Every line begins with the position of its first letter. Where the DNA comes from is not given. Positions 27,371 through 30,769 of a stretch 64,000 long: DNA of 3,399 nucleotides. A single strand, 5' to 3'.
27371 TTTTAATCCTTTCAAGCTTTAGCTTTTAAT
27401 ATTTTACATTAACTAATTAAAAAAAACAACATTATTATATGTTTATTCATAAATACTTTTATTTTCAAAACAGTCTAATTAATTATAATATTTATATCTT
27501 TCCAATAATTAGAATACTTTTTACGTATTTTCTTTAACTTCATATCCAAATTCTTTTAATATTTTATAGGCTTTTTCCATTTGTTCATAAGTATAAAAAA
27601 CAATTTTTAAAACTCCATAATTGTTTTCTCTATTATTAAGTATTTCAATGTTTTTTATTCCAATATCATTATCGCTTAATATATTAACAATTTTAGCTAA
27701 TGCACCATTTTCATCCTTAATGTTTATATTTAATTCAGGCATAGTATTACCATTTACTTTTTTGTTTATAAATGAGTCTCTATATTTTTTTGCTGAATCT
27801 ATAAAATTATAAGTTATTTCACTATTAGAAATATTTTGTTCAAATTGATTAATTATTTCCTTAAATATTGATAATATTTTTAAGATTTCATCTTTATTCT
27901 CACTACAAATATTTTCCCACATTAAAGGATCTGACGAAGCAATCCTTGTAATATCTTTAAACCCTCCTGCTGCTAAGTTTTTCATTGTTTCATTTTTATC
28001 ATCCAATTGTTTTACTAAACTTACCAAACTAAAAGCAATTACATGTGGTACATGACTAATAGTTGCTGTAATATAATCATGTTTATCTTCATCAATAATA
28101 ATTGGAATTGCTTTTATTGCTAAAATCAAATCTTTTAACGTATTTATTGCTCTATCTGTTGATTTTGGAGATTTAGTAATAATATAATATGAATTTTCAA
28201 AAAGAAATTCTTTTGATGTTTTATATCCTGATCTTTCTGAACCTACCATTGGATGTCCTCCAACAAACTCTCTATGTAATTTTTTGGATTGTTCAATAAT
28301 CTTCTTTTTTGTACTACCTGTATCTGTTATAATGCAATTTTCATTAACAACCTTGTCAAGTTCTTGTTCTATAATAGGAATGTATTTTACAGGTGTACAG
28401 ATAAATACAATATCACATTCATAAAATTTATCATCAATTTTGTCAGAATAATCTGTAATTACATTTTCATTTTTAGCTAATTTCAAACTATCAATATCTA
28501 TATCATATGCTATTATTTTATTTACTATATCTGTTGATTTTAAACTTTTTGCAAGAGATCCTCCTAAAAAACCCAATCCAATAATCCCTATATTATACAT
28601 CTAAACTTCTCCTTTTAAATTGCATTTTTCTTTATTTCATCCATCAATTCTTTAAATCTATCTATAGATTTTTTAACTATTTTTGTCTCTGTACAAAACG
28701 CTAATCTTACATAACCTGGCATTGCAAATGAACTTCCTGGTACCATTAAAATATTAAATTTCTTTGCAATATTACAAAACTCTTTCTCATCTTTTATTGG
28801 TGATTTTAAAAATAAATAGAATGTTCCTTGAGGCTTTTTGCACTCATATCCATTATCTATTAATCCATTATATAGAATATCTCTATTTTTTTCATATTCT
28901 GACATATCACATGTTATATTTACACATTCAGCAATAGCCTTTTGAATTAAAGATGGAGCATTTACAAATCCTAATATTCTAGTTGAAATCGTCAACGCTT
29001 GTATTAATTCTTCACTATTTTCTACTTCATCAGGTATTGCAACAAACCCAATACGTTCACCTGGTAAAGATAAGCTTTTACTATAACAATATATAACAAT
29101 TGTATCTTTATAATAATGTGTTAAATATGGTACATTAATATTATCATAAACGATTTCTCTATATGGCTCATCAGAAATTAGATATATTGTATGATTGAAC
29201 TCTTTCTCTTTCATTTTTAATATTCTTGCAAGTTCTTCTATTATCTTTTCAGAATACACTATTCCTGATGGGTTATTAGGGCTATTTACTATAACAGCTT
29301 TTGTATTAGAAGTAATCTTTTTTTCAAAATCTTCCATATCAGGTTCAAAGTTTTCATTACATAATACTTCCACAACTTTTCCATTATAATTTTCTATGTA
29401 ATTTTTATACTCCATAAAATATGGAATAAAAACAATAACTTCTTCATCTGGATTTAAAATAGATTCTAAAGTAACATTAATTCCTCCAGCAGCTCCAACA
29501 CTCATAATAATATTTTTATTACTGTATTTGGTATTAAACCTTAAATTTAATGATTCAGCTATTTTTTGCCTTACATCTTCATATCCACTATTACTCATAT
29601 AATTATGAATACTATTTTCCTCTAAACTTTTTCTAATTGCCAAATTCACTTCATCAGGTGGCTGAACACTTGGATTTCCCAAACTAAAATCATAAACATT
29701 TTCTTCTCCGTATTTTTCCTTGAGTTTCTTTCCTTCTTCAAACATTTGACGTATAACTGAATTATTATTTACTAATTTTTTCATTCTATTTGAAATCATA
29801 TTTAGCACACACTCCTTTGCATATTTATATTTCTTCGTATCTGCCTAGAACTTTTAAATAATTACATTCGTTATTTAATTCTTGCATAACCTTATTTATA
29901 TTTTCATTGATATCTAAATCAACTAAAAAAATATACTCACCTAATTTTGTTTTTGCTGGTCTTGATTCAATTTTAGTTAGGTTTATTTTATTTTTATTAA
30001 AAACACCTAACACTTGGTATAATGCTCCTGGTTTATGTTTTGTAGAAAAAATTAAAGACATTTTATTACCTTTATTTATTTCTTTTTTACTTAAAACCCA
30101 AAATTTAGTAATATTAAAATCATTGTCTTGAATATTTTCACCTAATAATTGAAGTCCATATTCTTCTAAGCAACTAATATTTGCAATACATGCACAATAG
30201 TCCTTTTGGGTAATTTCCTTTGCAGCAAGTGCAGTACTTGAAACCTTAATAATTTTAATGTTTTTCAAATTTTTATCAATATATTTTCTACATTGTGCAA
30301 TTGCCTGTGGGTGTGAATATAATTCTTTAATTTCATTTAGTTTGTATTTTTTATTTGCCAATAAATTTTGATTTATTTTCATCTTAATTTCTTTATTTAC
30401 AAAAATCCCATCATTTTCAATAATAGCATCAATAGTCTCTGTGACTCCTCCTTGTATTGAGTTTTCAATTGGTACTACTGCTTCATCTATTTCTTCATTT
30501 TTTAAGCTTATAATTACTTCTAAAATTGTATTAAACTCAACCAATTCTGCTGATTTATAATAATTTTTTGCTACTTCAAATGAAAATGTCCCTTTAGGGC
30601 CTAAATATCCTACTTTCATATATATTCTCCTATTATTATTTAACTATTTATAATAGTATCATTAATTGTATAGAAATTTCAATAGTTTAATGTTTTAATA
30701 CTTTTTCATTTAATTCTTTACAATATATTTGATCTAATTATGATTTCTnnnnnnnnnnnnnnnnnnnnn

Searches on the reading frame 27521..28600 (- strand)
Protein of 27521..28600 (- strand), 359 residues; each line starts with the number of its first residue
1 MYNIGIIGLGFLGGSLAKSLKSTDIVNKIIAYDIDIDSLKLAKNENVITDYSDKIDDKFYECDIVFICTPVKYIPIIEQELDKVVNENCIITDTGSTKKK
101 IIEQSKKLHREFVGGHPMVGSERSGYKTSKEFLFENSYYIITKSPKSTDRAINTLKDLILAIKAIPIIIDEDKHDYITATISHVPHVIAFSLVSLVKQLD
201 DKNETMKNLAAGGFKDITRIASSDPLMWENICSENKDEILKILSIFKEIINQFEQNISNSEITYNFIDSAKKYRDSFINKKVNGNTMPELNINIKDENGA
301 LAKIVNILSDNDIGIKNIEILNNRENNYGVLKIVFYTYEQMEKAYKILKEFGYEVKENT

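Call 81: search_protein_families(library=pfam, proteins=[window:27521-28600:-], max_evalue=0.00001)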
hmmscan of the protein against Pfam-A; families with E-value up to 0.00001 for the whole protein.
window:27521-28600:- (359 aa): 3 families
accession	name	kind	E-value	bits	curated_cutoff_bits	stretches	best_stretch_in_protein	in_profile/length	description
PF02153.23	PDH_N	-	1.7e-32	112.5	26.5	1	16-164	1-150/154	Prephenate dehydrogenase, nucleotide-binding domain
PF20463.3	PDH_C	-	2.3e-25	89.3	22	1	172-261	3-92/102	Prephenate dehydrogenase, dimerization domain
PF03807.23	F420_oxidored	-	8.6e-06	26.7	21.6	0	4-91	2-89/94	NADP oxidoreductase coenzyme F420-dependent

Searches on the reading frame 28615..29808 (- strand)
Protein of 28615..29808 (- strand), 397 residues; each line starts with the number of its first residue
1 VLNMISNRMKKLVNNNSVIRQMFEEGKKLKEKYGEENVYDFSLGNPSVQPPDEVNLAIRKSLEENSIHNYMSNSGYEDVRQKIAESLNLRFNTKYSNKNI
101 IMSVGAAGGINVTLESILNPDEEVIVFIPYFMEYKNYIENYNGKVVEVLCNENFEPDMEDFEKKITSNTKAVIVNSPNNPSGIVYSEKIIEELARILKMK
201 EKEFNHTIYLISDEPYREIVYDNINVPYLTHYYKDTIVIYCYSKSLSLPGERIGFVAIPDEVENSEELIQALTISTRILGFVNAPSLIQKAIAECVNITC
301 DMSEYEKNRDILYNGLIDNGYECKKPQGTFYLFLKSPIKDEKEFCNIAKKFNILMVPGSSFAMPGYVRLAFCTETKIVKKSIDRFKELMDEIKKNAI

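Call 81: search_protein_families(library=pfam, proteins=[window:28615-29808:-], max_evalue=0.00001)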
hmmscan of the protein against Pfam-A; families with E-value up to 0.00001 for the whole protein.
window:28615-29808:- (397 aa): 1 family
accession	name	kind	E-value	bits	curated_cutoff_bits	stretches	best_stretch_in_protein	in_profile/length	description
PF00155.27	Aminotran_1_2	-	3.4e-52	178.3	19.7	1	37-376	2-353/361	Aminotransferase class I and II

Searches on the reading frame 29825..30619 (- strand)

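Call 81: search_protein_families(library=pfam, proteins=[window:29825-30619:-], max_evalue=0.00001)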
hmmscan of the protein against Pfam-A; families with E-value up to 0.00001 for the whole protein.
window:29825-30619:- (264 aa): 2 families
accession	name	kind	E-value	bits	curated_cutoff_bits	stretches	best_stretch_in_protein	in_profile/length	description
PF00800.23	PDT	-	5.6e-58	196.2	25.2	1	3-180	1-180/181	Prephenate dehydratase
PF01842.31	ACT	-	1.3e-10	41.3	27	1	188-252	2-65/66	ACT domain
